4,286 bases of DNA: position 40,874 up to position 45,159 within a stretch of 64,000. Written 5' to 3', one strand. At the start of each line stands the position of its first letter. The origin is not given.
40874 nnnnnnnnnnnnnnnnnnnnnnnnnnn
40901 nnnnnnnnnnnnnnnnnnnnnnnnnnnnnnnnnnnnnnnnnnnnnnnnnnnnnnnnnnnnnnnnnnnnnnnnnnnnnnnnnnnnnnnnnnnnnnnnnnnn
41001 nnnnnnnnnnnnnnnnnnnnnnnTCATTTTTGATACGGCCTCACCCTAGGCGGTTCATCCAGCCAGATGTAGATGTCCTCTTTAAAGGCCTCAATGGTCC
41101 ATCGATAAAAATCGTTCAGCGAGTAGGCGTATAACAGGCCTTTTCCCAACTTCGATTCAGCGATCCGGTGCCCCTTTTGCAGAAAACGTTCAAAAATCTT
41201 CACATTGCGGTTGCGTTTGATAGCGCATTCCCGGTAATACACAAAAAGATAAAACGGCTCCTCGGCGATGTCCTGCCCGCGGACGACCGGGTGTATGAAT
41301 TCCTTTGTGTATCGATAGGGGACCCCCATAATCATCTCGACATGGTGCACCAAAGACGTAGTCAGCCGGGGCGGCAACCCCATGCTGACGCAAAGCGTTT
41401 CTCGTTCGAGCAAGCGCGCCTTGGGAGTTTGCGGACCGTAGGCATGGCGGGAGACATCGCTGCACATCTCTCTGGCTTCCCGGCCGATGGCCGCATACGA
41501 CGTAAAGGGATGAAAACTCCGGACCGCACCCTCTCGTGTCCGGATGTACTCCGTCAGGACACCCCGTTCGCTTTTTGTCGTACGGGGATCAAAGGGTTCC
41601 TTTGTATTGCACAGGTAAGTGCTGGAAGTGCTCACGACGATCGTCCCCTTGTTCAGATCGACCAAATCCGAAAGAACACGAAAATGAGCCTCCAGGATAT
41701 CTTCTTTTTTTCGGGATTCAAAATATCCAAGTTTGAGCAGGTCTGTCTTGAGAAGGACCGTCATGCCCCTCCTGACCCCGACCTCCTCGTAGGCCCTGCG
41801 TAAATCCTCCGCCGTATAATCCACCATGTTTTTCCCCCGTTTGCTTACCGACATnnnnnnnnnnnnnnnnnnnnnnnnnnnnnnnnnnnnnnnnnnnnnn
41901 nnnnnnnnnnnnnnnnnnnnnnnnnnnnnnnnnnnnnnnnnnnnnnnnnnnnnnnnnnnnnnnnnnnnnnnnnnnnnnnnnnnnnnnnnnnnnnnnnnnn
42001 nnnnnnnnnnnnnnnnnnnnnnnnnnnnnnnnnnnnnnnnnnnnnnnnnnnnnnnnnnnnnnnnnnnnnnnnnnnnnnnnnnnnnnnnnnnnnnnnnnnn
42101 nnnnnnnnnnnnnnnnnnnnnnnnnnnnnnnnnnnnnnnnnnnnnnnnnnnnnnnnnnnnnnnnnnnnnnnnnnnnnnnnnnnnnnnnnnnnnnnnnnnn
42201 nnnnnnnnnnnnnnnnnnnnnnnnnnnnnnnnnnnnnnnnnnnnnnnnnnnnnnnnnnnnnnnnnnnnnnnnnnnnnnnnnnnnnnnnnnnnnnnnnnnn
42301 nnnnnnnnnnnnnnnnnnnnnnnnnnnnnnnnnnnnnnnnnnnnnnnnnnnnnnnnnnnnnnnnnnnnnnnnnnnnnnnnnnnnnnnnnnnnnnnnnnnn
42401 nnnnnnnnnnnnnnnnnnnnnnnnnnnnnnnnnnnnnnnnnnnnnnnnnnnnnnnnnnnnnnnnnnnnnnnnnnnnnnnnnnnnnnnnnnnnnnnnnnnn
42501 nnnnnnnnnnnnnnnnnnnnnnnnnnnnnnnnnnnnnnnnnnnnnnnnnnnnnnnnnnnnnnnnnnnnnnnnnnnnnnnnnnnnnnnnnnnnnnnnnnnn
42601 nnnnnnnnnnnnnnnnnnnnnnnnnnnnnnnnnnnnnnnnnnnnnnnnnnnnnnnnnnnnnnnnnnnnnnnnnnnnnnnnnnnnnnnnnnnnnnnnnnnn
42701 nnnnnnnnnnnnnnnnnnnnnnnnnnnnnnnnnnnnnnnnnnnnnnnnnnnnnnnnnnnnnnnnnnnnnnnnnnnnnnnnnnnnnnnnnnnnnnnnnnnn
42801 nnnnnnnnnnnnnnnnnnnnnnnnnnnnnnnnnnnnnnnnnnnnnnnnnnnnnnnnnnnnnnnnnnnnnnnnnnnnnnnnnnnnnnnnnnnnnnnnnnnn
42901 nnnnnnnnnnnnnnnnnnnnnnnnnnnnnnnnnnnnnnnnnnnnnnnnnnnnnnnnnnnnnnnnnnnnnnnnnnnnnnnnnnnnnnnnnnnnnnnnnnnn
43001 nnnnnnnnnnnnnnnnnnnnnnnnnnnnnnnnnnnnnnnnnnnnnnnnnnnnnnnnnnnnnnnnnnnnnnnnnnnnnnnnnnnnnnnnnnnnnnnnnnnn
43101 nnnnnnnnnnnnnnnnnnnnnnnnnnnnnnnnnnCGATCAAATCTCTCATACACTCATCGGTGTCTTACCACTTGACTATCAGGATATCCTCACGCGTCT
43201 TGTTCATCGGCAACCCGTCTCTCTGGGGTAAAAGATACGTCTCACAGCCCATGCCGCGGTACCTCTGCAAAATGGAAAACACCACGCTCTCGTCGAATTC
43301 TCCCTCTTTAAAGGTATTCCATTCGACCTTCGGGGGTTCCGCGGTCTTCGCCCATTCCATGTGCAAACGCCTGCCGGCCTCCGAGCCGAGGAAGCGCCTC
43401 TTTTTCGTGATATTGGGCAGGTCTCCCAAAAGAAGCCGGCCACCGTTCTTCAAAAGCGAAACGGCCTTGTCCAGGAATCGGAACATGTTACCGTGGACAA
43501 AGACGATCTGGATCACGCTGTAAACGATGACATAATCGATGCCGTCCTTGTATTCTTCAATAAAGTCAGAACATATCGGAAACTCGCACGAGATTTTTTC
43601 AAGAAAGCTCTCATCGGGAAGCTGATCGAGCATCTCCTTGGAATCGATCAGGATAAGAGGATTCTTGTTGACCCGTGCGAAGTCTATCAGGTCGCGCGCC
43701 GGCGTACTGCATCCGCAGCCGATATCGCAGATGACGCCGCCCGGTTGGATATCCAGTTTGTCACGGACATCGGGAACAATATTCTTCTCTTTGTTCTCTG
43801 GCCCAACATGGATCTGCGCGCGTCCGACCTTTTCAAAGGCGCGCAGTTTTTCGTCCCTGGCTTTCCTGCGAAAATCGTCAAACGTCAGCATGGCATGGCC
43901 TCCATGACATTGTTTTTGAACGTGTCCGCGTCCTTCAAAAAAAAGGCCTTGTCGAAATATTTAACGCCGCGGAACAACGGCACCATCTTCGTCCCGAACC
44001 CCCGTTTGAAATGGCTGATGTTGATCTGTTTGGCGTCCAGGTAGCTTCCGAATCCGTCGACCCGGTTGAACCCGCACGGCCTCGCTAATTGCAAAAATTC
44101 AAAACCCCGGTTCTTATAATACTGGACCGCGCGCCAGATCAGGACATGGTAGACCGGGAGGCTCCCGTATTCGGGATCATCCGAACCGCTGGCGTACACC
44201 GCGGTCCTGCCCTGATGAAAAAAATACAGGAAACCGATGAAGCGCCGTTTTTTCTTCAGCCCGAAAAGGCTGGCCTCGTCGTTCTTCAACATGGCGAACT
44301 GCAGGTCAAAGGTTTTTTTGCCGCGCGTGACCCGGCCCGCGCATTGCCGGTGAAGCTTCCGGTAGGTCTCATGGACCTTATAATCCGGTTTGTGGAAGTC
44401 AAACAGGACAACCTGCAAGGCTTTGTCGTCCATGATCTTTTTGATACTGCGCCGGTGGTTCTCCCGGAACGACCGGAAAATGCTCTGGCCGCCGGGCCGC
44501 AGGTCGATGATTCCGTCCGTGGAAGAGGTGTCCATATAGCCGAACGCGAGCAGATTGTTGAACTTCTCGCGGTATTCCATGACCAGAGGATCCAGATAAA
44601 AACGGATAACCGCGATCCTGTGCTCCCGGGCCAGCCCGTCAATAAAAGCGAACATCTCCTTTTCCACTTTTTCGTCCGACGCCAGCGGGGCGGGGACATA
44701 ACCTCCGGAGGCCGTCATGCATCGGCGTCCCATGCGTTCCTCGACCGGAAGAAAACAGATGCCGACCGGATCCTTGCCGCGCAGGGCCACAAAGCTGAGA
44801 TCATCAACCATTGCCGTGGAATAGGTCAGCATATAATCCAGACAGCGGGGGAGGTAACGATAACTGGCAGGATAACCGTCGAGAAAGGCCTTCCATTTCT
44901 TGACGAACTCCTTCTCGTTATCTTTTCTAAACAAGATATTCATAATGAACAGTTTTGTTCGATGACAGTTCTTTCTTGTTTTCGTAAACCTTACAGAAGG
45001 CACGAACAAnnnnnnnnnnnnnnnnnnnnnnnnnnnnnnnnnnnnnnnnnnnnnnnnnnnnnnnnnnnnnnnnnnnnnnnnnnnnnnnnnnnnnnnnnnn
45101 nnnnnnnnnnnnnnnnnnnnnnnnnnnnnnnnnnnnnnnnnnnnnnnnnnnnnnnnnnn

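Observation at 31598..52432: Pseudaminic-acid-type pathway with an embedded ACP / KAS-III / LpxD-like acylation module and unusual tailoring enzymes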

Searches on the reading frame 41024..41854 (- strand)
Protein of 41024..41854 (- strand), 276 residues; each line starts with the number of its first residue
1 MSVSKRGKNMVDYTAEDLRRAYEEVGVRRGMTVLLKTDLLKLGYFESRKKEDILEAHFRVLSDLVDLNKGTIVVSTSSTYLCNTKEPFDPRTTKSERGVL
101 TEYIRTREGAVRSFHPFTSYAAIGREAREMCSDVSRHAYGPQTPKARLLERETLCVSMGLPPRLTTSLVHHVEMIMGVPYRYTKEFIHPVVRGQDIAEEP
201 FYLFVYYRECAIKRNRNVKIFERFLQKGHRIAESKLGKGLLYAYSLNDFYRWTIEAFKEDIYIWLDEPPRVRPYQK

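Call 5: search_protein_families(library=pfam, proteins=[window:41024-41854:-], max_evalue=0.001)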
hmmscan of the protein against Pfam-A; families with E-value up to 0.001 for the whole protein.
window:41024-41854:- (276 aa): 1 family
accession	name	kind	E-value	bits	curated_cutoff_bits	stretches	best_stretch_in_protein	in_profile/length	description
PF02522.19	Antibiotic_NAT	-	1.3e-25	90.7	25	1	36-257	3-231/232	Aminoglycoside 3-N-acetyltransferase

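Call 7: search_protein_families(library=ncbifam, proteins=[window:41024-41854:-], max_evalue=0.00001)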
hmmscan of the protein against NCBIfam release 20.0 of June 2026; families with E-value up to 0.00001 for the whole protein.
window:41024-41854:- (276 aa): 5 families
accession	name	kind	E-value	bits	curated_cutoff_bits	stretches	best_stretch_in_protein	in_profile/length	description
NF033082.0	AAC_3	equivalog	4.5e-21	75.4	270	1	14-192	2-191/262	aminoglycoside 3-N-acetyltransferase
NF033180.1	AAC_3_VIII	exception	7.9e-11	41.7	560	1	88-191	99-204/286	aminoglycoside N-acetyltransferase AAC(3)-VIII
NF033081.0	AAC_3_IV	equivalog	9e-11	41.6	420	1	68-263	48-232/252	AAC(3)-IV family aminoglycoside N-acetyltransferase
NF033612.0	AAC_3_VIa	exception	4.6e-09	35.9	675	1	88-178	104-196/298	aminoglycoside N-acetyltransferase AAC(3)-VIa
NF033080.0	AAC_3_II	subfamily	3.7e-08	33.2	480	1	84-186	82-186/268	AAC(3)-II family aminoglycoside N-acetyltransferase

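Call 78: search_solved_structures(query=window:41024-41854:-, max_evalue=0.001)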
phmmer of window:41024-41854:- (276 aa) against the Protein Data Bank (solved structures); distinct sequences matched with E-value up to 0.001: 20.
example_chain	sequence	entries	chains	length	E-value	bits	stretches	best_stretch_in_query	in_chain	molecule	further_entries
7lap_A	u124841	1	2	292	2.2e-11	46.9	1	87-190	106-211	Aminoglycoside N(3)-acetyltransferase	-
6mmz_A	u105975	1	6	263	2.7e-11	46.6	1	86-191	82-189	Aminoglycoside N(3)-acetyltransferase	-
5ht0_A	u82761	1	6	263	2.8e-11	46.5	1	87-190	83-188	Aminoglycoside acetyltransferase HMB0005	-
7q1d_A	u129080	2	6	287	8.8e-11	44.9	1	78-192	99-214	Aminoglycoside N(3)-acetyltransferase III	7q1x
7mqk_A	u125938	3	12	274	1.2e-10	44.5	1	79-192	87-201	Aminoglycoside N(3)-acetyltransferase III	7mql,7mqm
7q0q_A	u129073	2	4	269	1.2e-10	44.4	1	79-192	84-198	Aminoglycoside N(3)-acetyltransferase III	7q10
6mb4_A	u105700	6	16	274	2.1e-10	43.7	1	86-186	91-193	Aac(3)-IIIb protein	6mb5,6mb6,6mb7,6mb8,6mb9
6mn0_A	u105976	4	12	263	5.4e-10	42.3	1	87-190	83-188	Aminoglycoside N(3)-acetyltransferase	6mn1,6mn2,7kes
6np1_A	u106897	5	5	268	1e-08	38.1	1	88-191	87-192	Aminoglycoside N(3)-acetyltransferase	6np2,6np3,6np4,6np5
6nti_A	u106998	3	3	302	1.3e-08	37.8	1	88-191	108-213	Aminoglycoside N(3)-acetyltransferase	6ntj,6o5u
6bbr_A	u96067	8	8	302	3.4e-08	36.4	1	88-191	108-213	AAC 3-VI protein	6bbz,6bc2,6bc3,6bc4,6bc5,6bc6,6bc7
3e4f_A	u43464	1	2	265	8e-08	35.2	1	87-172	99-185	Aminoglycoside N3-acetyltransferase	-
3ijw_A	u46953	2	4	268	8.3e-08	35.1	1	87-172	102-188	Aminoglycoside N3-acetyltransferase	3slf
3n0s_A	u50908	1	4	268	1.6e-07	34.2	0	87-160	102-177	Aminoglycoside N3-acetyltransferase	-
3kzl_A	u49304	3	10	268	1.9e-07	34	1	20-160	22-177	Aminoglycoside N3-acetyltransferase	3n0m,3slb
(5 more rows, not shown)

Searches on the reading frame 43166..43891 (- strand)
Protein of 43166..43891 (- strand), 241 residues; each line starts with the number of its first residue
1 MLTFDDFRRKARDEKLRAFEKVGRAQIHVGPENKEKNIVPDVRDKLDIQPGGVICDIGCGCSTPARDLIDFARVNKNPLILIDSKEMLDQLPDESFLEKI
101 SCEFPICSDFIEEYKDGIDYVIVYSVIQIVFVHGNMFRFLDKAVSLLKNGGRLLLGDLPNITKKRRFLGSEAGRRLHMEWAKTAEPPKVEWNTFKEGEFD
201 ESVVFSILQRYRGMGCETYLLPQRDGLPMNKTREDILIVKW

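Call 4: search_protein_families(library=pfam, proteins=[window:43166-43891:-], max_evalue=0.001)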
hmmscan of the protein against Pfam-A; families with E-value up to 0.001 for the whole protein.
window:43166-43891:- (241 aa): 1 family
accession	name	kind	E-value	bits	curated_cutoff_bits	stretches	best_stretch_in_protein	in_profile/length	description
PF08242.18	Methyltransf_12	-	0.00046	21.3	30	1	56-153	2-98/98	Methyltransferase domain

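Call 6: search_protein_families(library=ncbifam, proteins=[window:43166-43891:-], max_evalue=0.00001)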
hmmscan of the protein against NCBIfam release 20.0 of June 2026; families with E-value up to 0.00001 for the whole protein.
window:43166-43891:- (241 aa): 0 families

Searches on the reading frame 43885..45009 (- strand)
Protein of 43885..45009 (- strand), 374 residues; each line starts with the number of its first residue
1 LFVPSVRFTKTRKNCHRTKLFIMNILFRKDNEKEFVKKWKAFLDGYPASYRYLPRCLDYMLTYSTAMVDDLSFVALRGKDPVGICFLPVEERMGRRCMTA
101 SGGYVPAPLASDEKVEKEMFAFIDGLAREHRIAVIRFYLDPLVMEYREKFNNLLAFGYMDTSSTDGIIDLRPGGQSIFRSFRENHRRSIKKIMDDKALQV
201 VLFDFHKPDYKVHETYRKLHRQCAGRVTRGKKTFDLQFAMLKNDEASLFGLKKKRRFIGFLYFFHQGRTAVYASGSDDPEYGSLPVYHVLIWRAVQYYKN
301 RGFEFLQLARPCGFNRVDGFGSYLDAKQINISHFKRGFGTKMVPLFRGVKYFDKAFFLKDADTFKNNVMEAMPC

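Call 4: search_protein_families(library=pfam, proteins=[window:43885-45009:-], max_evalue=0.001)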
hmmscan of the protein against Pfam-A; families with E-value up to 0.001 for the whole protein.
window:43885-45009:- (374 aa): 1 family
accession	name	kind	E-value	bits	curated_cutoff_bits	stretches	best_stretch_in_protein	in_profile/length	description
PF13480.13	Acetyltransf_6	-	1.1e-07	32.5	22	1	179-308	1-134/143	Acetyltransferase (GNAT) domain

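Call 6: search_protein_families(library=ncbifam, proteins=[window:43885-45009:-], max_evalue=0.00001)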
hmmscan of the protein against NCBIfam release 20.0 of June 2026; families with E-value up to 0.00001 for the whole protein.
window:43885-45009:- (374 aa): 1 family
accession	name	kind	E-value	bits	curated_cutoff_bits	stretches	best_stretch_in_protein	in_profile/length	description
TIGR04421.1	FemAB_IMCC1989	hypoth_equivalog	1.3e-19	70.6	250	1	164-346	163-338/345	FemAB family protein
